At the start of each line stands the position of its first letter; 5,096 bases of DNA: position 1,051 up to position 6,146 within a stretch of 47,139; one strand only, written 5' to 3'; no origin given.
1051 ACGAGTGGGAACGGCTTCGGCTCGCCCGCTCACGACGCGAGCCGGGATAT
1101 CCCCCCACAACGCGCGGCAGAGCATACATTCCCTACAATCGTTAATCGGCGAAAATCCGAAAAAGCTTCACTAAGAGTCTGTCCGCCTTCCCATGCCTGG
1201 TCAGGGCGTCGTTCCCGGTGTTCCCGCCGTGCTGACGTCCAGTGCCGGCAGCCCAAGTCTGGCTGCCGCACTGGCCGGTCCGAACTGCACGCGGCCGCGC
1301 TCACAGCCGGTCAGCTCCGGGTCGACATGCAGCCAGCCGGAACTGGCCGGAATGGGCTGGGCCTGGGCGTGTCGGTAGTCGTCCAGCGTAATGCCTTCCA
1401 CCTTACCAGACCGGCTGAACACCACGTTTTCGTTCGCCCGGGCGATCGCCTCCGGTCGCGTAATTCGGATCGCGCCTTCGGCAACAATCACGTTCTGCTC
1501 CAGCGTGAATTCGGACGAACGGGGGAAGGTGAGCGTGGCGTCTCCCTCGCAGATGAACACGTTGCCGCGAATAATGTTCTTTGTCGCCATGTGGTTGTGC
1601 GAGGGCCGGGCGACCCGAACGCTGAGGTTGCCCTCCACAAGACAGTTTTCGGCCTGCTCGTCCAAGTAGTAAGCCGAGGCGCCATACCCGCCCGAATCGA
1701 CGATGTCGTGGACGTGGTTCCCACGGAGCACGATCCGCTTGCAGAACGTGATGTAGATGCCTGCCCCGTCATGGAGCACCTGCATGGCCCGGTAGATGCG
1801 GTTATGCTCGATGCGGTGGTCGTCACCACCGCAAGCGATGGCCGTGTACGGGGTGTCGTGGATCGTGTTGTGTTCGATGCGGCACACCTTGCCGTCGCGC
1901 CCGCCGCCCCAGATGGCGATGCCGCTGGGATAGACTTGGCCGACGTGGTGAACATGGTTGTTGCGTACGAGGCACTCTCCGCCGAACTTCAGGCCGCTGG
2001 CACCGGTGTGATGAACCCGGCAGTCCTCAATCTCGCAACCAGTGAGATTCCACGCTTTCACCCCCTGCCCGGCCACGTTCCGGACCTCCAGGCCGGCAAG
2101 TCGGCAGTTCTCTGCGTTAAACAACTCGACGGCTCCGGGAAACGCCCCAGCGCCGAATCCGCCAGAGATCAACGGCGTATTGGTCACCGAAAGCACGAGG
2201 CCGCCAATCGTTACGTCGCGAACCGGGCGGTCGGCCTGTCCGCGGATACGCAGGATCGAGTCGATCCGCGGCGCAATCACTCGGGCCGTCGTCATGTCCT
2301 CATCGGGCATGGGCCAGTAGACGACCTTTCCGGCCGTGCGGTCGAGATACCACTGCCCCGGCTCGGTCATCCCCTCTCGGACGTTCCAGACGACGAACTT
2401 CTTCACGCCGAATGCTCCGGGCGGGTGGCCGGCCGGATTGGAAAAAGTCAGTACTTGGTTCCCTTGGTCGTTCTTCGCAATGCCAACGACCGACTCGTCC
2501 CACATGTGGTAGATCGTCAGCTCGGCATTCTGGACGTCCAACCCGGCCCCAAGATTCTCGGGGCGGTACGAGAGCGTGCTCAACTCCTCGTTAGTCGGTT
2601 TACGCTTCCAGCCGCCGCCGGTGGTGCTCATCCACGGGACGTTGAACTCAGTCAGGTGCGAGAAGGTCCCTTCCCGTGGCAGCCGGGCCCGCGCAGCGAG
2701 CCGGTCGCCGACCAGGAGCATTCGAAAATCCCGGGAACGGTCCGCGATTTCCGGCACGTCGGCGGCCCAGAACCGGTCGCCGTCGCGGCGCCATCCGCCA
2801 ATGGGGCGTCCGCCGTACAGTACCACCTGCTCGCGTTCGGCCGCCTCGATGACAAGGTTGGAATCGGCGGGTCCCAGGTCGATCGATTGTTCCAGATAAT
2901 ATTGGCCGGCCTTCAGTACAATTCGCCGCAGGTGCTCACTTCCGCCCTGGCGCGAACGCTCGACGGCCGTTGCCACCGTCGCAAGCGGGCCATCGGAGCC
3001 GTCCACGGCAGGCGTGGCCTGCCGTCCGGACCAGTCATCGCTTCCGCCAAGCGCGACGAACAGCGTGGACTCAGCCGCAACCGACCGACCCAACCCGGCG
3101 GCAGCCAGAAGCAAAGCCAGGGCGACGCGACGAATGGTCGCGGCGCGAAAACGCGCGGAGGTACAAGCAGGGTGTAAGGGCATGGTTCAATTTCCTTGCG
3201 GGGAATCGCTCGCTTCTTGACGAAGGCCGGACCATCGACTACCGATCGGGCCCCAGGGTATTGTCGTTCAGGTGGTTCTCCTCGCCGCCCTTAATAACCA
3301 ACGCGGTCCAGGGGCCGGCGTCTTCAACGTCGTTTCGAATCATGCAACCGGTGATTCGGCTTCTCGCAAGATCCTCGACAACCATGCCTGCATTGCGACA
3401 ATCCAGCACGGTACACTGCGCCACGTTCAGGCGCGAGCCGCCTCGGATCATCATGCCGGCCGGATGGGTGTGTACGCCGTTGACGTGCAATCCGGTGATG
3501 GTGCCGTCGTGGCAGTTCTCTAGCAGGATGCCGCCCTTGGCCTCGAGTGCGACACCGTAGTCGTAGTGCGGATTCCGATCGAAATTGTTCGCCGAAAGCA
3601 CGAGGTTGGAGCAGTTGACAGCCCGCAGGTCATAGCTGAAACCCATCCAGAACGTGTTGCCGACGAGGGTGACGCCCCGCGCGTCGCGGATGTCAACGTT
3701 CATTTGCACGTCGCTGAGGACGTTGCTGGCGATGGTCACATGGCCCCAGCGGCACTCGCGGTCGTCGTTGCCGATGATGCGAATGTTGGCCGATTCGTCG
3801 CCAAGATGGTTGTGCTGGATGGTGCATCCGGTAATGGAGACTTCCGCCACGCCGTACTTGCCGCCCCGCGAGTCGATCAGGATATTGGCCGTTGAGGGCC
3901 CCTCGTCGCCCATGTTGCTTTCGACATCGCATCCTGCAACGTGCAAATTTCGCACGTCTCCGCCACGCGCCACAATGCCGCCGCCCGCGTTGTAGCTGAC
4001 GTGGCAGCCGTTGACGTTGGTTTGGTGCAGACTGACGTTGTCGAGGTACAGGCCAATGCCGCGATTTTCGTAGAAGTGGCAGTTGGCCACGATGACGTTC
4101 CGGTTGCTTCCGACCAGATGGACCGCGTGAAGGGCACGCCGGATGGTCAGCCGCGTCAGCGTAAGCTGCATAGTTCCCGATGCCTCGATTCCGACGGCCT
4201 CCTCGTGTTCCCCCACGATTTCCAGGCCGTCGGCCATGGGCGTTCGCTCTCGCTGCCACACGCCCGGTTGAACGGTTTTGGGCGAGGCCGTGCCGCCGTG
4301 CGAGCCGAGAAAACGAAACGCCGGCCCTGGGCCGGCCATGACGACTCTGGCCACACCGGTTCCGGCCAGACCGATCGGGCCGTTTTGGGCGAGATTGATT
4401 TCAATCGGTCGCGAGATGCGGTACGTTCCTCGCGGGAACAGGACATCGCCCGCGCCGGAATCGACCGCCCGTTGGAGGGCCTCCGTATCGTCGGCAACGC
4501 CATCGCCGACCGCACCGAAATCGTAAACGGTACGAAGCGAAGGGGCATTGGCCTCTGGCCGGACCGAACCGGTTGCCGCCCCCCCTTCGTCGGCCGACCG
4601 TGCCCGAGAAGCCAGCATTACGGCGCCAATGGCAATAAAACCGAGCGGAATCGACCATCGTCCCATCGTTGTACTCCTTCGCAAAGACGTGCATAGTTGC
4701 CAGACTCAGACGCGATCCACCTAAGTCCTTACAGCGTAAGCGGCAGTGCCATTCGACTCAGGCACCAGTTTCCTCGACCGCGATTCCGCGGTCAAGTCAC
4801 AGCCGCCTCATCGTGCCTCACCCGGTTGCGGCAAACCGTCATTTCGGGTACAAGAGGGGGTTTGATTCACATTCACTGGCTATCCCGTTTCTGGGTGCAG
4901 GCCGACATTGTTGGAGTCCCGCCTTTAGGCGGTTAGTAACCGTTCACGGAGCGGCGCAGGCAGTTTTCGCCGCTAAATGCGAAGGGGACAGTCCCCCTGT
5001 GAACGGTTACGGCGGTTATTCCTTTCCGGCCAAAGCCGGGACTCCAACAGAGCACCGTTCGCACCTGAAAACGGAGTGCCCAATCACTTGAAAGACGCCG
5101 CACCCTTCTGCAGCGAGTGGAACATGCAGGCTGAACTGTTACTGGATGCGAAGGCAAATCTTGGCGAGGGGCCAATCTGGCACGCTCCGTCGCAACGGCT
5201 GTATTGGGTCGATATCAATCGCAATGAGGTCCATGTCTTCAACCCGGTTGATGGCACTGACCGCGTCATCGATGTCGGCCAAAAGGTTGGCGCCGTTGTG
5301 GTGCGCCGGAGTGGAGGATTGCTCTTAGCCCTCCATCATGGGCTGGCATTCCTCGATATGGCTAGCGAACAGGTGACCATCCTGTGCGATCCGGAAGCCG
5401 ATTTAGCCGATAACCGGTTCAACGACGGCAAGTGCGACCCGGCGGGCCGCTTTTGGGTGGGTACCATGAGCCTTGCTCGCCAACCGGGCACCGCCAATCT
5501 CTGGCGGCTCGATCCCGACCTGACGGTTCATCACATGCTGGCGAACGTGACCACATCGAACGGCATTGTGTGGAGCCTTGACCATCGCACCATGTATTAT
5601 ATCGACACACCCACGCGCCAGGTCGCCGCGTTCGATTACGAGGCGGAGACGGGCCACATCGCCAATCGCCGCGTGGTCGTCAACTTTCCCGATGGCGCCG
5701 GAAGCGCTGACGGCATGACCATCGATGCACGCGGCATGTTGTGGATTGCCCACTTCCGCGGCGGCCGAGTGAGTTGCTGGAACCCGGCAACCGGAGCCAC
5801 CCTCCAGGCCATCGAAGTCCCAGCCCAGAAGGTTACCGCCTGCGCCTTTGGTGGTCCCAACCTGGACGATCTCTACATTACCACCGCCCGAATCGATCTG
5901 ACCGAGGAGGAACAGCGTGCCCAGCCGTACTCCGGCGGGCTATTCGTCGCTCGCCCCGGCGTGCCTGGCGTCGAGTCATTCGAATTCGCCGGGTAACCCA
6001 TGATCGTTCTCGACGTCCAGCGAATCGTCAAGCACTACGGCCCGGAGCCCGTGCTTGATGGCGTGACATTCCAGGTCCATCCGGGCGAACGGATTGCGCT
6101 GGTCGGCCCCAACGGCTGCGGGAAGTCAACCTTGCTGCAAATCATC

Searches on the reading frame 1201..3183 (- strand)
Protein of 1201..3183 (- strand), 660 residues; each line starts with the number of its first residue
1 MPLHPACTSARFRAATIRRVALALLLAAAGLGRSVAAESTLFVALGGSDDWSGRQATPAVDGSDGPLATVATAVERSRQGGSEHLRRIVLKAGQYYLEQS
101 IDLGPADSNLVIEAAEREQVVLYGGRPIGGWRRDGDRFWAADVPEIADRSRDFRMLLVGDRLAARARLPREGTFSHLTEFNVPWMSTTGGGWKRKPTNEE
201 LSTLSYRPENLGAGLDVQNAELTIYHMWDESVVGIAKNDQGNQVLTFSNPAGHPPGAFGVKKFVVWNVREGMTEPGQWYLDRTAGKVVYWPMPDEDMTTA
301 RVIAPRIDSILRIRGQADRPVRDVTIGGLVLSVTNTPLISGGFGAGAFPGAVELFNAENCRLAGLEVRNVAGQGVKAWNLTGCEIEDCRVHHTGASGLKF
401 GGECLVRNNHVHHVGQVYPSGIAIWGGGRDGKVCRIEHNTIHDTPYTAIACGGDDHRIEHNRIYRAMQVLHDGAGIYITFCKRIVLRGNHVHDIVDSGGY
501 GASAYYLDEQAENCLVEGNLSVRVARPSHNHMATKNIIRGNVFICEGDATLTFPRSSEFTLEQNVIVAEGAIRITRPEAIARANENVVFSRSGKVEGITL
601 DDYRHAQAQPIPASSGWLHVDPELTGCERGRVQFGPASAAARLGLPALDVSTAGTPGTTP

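Call 56: search_protein_families(library=pfam, proteins=[window:1201-3183:-], max_evalue=0.00001)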
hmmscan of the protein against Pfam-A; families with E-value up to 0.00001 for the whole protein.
window:1201-3183:- (660 aa): 3 families
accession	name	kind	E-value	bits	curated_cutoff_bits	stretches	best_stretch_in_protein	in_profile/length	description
PF13229.12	Beta_helix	-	2.4e-15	56.9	25.9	1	420-569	1-137/158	Right handed beta helix region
PF21231.2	GH141_M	-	3.5e-10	40.4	27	1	137-291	2-155/156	GH141 insertion domain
PF05048.19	NosD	-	1.7e-08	34.6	23.6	0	369-492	14-124/212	Periplasmic copper-binding protein (NosD)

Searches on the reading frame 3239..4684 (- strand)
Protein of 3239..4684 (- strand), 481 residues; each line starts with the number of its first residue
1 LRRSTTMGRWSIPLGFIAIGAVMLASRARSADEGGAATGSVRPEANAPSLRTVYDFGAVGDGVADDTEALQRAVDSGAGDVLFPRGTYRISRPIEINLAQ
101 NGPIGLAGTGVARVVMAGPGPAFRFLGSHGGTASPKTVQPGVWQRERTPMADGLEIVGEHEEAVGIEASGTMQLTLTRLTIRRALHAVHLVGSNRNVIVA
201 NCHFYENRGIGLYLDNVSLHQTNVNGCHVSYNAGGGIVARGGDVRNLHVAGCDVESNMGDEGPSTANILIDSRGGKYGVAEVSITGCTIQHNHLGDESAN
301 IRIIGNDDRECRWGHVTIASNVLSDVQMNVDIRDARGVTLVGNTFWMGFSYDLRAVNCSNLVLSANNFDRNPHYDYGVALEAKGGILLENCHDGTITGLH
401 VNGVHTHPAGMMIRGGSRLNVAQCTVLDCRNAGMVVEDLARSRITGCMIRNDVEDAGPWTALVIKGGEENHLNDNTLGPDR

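Call 56: search_protein_families(library=pfam, proteins=[window:3239-4684:-], max_evalue=0.00001)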
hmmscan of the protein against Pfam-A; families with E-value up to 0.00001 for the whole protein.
window:3239-4684:- (481 aa): 3 families
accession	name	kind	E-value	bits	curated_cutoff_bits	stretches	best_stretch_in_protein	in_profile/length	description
PF13229.12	Beta_helix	-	2.9e-22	79.4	25.9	2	165-279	48-142/158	Right handed beta helix region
PF12708.12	Pect-lyase_RHGA_epim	-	7.7e-15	55.7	27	1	51-97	2-53/213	Rhamnogalacturonase A/epimerase, pectate lyase-like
PF05048.19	NosD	-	2e-11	44.1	23.6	0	278-398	40-143/212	Periplasmic copper-binding protein (NosD)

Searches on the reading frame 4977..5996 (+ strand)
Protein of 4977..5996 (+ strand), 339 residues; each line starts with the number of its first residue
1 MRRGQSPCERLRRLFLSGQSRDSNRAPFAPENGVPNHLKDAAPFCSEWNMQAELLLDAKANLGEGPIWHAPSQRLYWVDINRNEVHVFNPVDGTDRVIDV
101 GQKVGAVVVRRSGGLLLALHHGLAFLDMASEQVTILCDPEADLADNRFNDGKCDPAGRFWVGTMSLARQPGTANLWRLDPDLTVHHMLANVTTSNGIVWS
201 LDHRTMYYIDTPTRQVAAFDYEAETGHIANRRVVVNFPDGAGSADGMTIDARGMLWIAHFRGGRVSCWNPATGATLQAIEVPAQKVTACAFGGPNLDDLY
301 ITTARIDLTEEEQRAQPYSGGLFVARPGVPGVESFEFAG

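Call 10: search_protein_families(library=pfam, proteins=[window:4977-5996:+])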
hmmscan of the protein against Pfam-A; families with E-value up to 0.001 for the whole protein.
window:4977-5996:+ (339 aa): 1 family
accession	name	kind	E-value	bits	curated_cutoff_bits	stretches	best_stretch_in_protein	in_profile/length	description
PF08450.18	SGL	-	1.1e-86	290.9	26.3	1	62-305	1-246/246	SMP-30/Gluconolactonase/LRE-like region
